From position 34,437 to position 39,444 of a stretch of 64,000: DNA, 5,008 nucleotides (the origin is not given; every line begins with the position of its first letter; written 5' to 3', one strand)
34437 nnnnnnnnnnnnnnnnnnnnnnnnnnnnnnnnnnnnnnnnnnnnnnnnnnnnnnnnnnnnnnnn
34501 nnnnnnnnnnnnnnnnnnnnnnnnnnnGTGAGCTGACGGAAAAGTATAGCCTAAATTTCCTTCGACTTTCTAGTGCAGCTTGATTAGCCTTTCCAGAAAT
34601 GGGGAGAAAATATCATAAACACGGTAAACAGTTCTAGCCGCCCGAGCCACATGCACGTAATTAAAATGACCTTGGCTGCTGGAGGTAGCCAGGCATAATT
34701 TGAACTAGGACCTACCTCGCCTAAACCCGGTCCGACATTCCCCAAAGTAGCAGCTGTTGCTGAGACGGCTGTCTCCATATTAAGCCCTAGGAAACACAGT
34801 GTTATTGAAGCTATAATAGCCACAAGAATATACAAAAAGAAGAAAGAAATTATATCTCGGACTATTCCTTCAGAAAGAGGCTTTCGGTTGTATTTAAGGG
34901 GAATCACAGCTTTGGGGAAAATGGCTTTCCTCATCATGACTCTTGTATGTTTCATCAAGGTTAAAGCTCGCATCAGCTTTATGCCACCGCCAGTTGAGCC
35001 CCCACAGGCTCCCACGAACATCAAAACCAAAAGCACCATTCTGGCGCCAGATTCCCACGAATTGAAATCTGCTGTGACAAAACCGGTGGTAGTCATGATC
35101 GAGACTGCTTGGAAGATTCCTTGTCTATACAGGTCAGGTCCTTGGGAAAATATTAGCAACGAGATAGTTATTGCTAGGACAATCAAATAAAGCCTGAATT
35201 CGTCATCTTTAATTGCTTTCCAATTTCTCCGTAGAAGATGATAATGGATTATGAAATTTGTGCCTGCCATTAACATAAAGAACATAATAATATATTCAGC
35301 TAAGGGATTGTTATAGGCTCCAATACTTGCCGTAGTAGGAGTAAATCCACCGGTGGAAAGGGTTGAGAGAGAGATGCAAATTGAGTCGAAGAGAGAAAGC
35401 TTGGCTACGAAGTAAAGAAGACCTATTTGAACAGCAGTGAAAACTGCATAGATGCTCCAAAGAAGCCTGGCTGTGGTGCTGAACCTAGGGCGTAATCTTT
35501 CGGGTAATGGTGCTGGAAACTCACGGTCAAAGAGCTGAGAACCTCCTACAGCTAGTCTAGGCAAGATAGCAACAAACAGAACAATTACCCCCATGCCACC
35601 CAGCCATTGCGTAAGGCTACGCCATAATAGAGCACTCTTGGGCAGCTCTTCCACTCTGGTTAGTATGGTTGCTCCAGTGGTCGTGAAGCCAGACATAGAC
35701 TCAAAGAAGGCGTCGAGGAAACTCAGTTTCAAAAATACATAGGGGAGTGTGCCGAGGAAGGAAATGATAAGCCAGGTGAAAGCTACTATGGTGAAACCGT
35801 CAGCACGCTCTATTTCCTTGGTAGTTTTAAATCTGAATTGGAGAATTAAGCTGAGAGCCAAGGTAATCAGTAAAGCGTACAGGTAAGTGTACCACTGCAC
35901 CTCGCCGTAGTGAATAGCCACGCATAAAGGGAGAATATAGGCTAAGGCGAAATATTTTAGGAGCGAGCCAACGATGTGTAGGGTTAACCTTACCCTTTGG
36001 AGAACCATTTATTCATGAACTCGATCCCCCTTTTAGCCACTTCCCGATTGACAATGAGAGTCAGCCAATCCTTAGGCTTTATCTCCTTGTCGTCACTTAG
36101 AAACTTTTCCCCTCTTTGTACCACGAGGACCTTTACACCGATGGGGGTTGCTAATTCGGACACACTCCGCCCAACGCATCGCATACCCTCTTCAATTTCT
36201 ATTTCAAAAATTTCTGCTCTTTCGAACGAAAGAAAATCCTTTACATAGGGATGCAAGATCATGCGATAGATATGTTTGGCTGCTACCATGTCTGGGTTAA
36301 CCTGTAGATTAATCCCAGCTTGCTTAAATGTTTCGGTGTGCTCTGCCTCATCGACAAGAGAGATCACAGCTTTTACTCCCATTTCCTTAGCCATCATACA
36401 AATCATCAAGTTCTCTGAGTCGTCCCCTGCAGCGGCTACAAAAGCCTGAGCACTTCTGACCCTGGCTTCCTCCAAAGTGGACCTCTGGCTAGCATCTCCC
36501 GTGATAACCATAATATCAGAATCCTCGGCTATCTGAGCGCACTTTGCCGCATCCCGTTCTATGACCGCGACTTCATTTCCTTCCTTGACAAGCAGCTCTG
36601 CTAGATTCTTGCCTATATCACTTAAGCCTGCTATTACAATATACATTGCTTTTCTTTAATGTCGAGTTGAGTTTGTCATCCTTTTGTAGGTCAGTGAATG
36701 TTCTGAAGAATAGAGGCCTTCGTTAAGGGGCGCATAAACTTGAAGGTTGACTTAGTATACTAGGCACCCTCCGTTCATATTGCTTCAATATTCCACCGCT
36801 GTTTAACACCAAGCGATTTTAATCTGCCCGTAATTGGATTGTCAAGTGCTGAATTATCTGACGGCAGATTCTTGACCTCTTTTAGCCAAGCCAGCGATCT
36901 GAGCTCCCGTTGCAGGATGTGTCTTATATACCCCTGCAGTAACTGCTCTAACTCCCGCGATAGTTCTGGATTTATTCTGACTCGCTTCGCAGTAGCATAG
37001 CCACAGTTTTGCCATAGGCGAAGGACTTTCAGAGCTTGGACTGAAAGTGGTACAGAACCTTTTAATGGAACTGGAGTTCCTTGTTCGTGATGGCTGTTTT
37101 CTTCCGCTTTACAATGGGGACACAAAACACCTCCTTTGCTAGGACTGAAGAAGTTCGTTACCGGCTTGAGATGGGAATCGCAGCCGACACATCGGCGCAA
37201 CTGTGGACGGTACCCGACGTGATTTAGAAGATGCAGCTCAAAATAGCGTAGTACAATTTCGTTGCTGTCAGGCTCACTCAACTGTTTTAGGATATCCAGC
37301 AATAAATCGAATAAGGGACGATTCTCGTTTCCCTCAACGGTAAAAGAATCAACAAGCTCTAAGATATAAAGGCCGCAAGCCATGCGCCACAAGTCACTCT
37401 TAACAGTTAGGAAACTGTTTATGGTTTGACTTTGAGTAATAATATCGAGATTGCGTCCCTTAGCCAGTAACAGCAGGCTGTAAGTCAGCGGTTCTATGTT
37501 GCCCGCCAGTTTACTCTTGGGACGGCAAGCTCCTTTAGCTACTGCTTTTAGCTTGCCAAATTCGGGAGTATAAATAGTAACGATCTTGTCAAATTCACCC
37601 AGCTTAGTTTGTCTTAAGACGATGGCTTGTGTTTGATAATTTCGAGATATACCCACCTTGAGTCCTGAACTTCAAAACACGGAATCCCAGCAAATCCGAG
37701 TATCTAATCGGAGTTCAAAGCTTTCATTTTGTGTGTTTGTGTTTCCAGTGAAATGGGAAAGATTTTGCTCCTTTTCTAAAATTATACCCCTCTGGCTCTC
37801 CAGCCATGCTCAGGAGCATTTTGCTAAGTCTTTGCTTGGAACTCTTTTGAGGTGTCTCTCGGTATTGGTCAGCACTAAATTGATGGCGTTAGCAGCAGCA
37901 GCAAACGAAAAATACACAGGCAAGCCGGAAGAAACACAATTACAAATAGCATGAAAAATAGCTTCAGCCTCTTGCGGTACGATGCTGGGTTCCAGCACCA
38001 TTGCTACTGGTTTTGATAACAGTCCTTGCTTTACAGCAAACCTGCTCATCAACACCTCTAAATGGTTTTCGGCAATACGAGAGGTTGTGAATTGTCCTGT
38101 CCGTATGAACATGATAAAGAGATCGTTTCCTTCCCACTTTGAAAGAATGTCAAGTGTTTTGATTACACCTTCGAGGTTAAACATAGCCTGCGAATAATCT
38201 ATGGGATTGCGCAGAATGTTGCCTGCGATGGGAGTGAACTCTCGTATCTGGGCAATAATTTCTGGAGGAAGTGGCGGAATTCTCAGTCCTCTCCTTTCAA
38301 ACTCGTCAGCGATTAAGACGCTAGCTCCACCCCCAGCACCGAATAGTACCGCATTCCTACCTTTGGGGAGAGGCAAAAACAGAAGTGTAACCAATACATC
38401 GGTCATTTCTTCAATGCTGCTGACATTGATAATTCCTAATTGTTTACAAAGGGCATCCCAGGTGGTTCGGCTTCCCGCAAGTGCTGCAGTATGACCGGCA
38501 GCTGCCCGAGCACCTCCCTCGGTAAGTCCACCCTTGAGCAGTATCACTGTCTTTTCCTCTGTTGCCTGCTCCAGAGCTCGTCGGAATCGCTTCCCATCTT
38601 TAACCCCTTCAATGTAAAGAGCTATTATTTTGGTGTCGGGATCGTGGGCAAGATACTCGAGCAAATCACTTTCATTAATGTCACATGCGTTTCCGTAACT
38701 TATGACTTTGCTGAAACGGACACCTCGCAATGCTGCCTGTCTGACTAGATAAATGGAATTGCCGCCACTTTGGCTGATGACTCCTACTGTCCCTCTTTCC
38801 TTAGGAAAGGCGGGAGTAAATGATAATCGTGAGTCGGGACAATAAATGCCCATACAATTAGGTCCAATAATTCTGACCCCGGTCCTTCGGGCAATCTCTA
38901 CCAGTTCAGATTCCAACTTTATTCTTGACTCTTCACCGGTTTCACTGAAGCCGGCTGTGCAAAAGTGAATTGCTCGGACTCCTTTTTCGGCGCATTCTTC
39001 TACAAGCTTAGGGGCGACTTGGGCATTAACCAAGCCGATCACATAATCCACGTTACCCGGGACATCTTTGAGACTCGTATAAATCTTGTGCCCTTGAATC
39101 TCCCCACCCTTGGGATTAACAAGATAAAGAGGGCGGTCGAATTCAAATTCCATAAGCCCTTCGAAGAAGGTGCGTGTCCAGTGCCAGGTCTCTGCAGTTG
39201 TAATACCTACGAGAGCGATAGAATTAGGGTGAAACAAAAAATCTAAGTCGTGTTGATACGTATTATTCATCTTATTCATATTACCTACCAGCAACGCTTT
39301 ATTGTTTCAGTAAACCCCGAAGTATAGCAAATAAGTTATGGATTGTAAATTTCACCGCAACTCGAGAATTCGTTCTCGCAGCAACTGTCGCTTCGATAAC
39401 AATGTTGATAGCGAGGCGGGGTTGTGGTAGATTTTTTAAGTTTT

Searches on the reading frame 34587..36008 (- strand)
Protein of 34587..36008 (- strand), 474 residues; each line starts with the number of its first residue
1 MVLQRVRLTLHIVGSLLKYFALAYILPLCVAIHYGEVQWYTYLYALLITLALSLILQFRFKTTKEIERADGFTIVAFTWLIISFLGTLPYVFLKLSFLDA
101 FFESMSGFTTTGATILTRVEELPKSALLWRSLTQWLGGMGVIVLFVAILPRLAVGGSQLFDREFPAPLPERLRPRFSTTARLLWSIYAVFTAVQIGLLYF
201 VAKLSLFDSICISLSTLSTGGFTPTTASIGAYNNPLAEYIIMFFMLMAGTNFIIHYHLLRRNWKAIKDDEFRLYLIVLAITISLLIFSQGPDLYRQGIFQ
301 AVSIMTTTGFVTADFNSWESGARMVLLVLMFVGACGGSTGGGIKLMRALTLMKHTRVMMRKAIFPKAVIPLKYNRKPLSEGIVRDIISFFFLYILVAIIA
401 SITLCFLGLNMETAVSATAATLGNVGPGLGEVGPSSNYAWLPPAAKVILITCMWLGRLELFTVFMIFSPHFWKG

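Call 25: search_protein_families(library=pfam, proteins=[window:34587-36008:-], max_evalue=0.00001)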
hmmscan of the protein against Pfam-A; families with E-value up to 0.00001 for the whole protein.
window:34587-36008:- (474 aa): 1 family
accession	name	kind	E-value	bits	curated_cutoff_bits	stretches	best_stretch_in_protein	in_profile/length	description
PF02386.22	TrkH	-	4.9e-68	230.2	27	2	46-268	9-250/502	Cation transport protein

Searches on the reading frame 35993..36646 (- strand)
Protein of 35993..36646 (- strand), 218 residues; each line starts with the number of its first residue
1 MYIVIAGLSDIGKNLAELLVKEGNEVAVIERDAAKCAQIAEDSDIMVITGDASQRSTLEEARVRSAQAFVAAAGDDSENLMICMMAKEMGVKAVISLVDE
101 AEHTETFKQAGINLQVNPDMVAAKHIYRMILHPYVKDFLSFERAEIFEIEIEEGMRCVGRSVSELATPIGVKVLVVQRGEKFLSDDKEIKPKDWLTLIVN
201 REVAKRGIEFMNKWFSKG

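Call 25: search_protein_families(library=pfam, proteins=[window:35993-36646:-], max_evalue=0.00001)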
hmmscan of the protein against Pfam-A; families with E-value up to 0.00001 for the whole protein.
window:35993-36646:- (218 aa): 2 families
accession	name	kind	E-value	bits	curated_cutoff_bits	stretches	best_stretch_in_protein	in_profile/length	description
PF02254.24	TrkA_N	-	9.7e-28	97.3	23.8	1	3-118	1-116/116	TrkA-N domain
PF13460.12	NAD_binding_10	-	3.6e-06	27.4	27.2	1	11-97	6-84/184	NAD(P)H-binding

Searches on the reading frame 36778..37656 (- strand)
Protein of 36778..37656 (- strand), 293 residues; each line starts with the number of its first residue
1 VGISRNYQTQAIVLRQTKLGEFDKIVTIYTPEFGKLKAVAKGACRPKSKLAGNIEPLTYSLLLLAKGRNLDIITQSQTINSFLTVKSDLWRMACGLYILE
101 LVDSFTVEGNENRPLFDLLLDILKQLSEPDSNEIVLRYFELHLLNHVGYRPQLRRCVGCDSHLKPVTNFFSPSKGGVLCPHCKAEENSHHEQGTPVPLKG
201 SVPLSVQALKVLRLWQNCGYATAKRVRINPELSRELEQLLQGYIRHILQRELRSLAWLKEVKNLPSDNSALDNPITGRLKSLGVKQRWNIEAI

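Call 25: search_protein_families(library=pfam, proteins=[window:36778-37656:-], max_evalue=0.00001)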
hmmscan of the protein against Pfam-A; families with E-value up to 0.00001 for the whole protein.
window:36778-37656:- (293 aa): 2 families
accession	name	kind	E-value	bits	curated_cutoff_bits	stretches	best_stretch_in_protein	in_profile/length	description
PF02565.21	RecO_C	-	1e-31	110.2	22.1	1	87-255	2-156/157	Recombination protein O C terminal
PF11967.14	RecO_N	-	8.4e-24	83.8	27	1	6-82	3-80/80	Recombination protein O N terminal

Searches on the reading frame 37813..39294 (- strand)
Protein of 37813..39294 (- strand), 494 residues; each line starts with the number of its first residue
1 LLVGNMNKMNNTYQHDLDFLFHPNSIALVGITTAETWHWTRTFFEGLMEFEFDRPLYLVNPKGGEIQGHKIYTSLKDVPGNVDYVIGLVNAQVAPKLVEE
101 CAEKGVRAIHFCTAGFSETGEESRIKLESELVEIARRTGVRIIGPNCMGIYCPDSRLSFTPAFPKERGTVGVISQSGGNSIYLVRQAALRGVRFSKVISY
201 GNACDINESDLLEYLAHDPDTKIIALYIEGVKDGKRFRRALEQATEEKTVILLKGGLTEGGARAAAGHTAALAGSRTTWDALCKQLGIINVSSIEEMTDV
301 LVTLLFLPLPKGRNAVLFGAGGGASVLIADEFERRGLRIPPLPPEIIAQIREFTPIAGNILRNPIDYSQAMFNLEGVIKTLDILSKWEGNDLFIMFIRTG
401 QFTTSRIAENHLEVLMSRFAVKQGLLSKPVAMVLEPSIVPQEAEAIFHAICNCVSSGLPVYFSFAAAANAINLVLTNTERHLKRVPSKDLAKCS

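Call 25: search_protein_families(library=pfam, proteins=[window:37813-39294:-], max_evalue=0.00001)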
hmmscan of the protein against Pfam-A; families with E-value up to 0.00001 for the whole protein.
window:37813-39294:- (494 aa): 3 families
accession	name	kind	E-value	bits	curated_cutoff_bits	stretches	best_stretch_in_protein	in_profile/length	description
PF13607.11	Succ_CoA_lig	-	3.8e-48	163.2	27.4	1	167-303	1-137/138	Succinyl-CoA ligase like flavodoxin domain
PF13380.12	CoA_binding_2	-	2e-17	64.2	22.8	1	25-151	2-114/116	CoA binding domain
PF02629.25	CoA_binding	-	3.4e-07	31.4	22.3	1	24-115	4-97/97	CoA binding domain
